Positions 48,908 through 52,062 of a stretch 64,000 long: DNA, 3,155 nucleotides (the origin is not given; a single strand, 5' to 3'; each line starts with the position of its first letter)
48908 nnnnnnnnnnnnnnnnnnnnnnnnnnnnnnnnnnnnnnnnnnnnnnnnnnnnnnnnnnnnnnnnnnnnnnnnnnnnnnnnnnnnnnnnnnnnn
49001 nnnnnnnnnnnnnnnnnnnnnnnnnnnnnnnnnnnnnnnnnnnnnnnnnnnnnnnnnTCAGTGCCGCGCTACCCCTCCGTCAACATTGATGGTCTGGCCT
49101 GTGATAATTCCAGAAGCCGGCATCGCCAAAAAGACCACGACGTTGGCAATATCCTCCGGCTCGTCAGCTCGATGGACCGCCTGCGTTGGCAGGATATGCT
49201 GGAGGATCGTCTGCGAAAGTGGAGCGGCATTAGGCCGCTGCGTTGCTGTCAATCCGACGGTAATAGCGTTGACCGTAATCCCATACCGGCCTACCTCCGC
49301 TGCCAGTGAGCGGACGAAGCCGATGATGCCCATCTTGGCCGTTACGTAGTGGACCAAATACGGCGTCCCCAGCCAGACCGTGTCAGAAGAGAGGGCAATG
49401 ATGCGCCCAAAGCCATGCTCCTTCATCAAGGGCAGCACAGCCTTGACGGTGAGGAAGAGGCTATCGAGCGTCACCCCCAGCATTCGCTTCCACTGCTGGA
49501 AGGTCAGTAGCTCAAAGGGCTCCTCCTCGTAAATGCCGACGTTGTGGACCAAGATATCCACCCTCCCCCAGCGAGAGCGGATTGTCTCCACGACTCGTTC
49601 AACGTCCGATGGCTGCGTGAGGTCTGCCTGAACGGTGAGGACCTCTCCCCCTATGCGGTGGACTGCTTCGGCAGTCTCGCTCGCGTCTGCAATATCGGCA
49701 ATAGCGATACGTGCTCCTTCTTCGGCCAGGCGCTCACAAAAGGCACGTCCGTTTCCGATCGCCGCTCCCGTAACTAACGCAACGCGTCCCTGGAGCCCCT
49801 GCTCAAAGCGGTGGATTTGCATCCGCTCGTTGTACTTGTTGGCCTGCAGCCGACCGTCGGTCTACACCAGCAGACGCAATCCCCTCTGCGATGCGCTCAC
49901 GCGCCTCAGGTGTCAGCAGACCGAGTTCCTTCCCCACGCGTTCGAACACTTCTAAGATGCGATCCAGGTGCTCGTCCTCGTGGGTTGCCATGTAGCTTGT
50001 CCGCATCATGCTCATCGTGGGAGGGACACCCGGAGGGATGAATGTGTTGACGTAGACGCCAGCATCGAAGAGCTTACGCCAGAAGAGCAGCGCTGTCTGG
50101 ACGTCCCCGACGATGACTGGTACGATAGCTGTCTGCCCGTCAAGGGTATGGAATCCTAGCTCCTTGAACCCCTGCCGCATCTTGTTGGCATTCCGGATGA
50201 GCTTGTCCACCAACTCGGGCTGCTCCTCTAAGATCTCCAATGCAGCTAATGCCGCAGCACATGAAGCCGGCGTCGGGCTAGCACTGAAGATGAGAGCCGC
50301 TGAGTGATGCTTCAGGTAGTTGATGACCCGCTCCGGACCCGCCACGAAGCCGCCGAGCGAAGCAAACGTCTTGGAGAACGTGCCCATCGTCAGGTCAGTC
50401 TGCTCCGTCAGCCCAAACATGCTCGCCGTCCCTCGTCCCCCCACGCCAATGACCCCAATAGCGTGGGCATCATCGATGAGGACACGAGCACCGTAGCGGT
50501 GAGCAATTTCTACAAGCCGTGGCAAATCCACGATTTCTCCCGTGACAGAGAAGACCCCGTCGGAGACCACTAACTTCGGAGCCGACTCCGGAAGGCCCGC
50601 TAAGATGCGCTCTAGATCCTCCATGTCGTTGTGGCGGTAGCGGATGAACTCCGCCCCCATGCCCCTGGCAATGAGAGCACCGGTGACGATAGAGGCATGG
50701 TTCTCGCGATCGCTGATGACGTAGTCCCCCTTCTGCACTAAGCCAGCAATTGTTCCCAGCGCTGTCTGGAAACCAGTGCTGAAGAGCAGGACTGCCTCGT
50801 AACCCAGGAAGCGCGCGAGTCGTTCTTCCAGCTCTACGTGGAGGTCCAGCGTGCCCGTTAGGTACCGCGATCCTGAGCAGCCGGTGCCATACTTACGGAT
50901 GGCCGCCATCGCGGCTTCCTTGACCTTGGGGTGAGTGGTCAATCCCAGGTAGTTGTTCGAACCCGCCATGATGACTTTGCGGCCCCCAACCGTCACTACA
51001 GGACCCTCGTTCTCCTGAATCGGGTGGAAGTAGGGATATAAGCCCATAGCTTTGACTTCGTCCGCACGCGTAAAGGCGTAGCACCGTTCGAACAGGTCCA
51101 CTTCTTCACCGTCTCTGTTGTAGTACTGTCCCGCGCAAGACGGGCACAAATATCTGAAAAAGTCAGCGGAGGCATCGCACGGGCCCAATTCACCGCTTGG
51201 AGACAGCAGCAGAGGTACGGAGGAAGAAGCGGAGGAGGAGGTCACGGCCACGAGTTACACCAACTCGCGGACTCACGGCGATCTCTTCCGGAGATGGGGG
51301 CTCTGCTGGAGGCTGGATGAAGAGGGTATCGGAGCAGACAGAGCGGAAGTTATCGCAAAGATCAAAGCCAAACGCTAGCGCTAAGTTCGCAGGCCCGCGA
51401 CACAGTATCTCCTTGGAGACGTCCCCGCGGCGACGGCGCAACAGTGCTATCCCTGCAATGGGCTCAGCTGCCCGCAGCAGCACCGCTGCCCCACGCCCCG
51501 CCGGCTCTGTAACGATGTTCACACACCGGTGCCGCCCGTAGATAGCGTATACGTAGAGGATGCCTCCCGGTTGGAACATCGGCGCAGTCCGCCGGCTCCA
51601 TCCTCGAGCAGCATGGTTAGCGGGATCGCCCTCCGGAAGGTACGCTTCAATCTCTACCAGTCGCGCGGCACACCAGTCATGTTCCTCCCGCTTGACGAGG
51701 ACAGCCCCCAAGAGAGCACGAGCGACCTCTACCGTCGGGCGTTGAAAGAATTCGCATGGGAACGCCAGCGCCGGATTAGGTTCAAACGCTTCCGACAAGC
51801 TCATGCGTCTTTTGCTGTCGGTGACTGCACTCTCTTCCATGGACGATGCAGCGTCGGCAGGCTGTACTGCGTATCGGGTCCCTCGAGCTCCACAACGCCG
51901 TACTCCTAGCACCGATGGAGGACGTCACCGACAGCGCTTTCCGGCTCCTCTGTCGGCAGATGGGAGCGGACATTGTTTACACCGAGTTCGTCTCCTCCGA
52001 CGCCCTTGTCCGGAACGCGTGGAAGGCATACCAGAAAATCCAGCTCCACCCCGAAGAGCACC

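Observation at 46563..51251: Operon coupling a serine-palmitoyltransferase-like alpha-oxoamine synthase and an SDR reductase to a PorV/PorQ-like outer-membrane barrel and two lipoproteins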

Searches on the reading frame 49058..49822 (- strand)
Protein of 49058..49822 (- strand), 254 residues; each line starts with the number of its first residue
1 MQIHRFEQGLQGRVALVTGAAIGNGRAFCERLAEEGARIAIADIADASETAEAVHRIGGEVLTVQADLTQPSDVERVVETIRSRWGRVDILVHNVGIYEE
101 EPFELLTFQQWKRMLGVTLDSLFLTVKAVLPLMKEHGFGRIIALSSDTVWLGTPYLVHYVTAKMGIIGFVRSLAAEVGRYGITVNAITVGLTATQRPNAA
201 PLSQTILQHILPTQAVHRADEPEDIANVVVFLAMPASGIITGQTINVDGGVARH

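Call 3: search_protein_families(library=pfam, proteins=[window:49058-49822:-], max_evalue=0.01)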
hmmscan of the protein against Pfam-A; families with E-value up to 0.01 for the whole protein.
window:49058-49822:- (254 aa): 5 families
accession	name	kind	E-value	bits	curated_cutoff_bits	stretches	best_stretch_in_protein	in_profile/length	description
PF13561.12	adh_short_C2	-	5.3e-58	196.8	27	1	19-251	1-235/236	Enoyl-(Acyl carrier protein) reductase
PF00106.31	adh_short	-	1.4e-48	165.4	26.6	1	13-196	1-186/195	short chain dehydrogenase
PF08659.16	KR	-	1.5e-10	41.7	22.6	1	15-188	3-174/180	KR domain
PF01370.27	Epimerase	-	0.00044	20.2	20.9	1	15-80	1-62/240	NAD dependent epimerase/dehydratase family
PF08643.16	DUF1776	-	0.003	17.4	25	1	98-192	103-199/294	Fungal family of unknown function (DUF1776)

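Call 4: search_protein_families(library=ncbifam, proteins=[window:49058-49822:-], max_evalue=0.01)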
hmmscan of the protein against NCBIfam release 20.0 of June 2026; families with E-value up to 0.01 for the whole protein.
window:49058-49822:- (254 aa): 233 families (the best 25 are shown)
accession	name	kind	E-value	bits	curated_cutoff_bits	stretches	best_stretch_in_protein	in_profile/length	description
NF047923.1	pyridox_DH_SDR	equivalog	1.7e-69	234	325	1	11-254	2-243/243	pyridoxal 4-dehydrogenase, SDR-type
NF009466.0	PRK12826.1-2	subfamily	8.1e-60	202.3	222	1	12-252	3-245/248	3-oxoacyl-ACP reductase FabG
NF004198.0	PRK05653.1-3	equivalog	6.5e-56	189.5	296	1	9-251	4-246/248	3-oxoacyl-ACP reductase FabG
NF009468.0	PRK12826.1-4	equivalog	7.8e-55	186.3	318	1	8-250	3-246/256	SDR family oxidoreductase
NF009093.0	PRK12429.1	subfamily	5.1e-53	180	258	1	10-251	3-256/259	3-hydroxybutyrate dehydrogenase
TIGR01830.1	3oxo_ACP_reduc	equivalog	5.8e-53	180.1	297.75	1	15-251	1-238/239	3-oxoacyl-[acyl-carrier-protein] reductase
NF005559.1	PRK07231.1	subfamily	8.7e-53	179.4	215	1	10-251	2-247/249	glucose 1-dehydrogenase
TIGR03971.1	SDR_subfam_1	subfamily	1.1e-52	179.1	300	1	10-252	1-269/271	mycofactocin-coupled SDR family oxidoreductase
TIGR01963.1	PHB_DH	subfamily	2.9e-51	174.2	307.05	1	13-251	2-252/255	3-hydroxybutyrate dehydrogenase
TIGR01829.1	AcAcCoA_reduct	subfamily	1.5e-50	172.1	302.1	1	13-251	1-240/242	acetoacetyl-CoA reductase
NF004791.0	PRK06138.1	equivalog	2.9e-48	164.4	312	1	9-252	2-250/252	SDR family oxidoreductase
NF005853.0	PRK07774.1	equivalog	5.5e-48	163.5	303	1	10-251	4-246/250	SDR family oxidoreductase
NF004197.0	PRK05653.1-1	equivalog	6e-48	163.6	332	1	8-252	3-247/249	3-oxoacyl-ACP reductase FabG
NF009464.0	PRK12824.1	subfamily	7e-48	163.4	269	1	13-251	3-242/245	3-oxoacyl-ACP reductase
NF004202.0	PRK05653.2-2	equivalog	1.2e-47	162.6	333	1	8-250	3-246/259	3-oxoacyl-ACP reductase FabG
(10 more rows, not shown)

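Call 68: search_solved_structures(query=window:49058-49822:-, max_evalue=1e-30)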
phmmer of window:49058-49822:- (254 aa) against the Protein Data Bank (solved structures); distinct sequences matched with E-value up to 1e-30: 86 (the best 60 are shown).
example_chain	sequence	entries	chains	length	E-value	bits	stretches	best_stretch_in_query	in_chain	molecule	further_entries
2ew8_A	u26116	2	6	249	9.3e-63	215.2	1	8-254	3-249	(S)-1-Phenylethanol dehydrogenase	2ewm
2et6_A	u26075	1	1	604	7.6e-47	163.1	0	10-196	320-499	(3R)-hydroxyacyl-CoA dehydrogenase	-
3ndr_A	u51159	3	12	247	1.7e-46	162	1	9-254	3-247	3-oxoacyl-(Acyl-carrier protein) reductase | Pyridoxal 4-dehydrogenase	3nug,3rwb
8cxa_A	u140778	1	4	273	8.1e-44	153.2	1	10-251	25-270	3-oxoacyl-[acyl-carrier-protein] reductase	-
4nbu_A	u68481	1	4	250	6.7e-43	150.2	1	4-251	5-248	3-oxoacyl-(Acyl-carrier-protein) reductase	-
4dml_A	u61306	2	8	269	5.4e-42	147.2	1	9-252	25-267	3-oxoacyl-[acyl-carrier-protein] reductase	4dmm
2uvd_A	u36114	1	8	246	7.9e-41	143.4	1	10-251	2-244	3-OXOACYL-(ACYL-CARRIER-PROTEIN) REDUCTASE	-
4rzh_A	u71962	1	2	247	1.4e-40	142.6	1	10-252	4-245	3-oxoacyl-[acyl-carrier protein] reductase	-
7pcs_B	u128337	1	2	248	3.4e-40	141.4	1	9-250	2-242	BbsD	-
1i01_A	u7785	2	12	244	9.5e-39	136.6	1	10-251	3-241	BETA-KETOACYL [ACP] REDUCTASE | 3-oxoacyl-[acyl-carrier protein] reductase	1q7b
2hq1_A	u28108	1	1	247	1.1e-38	136.4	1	10-251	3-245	Glucose/ribitol dehydrogenase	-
4wjz_A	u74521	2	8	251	1.1e-38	136.4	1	9-251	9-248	3-oxoacyl-[acyl-carrier-protein] reductase FabG | 3-oxoacyl-[acyl-carrier protein] reductase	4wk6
5end_A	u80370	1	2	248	1.4e-38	136.1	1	9-251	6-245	3-oxoacyl-[acyl-carrier-protein] reductase FabG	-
3rro_A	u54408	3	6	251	1.6e-38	135.9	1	9-251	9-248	3-ketoacyl-(acyl-carrier-protein) reductase | 3-oxoacyl-[acyl-carrier protein] reductase | 3-oxoacyl-[acyl-carrier-protein] reductase FabG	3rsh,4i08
5cdy_A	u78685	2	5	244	1.7e-38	135.8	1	10-251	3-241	3-oxoacyl-[acyl-carrier protein] reductase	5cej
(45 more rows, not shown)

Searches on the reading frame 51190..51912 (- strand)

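Call 3: search_protein_families(library=pfam, proteins=[window:51190-51912:-], max_evalue=0.01)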
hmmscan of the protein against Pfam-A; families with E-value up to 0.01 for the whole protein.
window:51190-51912:- (240 aa): 1 family
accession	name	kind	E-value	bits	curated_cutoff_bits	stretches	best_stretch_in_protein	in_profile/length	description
PF02245.21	Pur_DNA_glyco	-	3.1e-56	190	27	1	54-233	1-179/181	Methylpurine-DNA glycosylase (MPG)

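Call 4: search_protein_families(library=ncbifam, proteins=[window:51190-51912:-], max_evalue=0.01)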
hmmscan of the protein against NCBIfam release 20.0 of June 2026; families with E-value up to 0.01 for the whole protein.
window:51190-51912:- (240 aa): 6 families
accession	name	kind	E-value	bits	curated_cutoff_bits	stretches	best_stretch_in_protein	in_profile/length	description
NF002003.0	PRK00802.1-3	equivalog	1.2e-54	184.8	182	1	50-239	6-193/203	DNA-3-methyladenine glycosylase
TIGR00567.1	3mg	subfamily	3.4e-44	150.7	116.35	1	52-238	2-192/192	DNA-3-methyladenine glycosylase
NF002001.0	PRK00802.1-1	equivalog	7.8e-36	123.5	272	1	53-240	5-202/202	DNA-3-methyladenine glycosylase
NF002002.0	PRK00802.1-2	equivalog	5.5e-32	110.8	249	1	52-239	7-195/197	DNA-3-methyladenine glycosylase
NF002004.0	PRK00802.1-4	equivalog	3.8e-29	101.5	211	1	51-235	7-173/182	DNA-3-methyladenine glycosylase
NF002005.0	PRK00802.1-5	equivalog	3e-18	66.4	229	1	48-227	6-192/230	DNA-3-methyladenine glycosylase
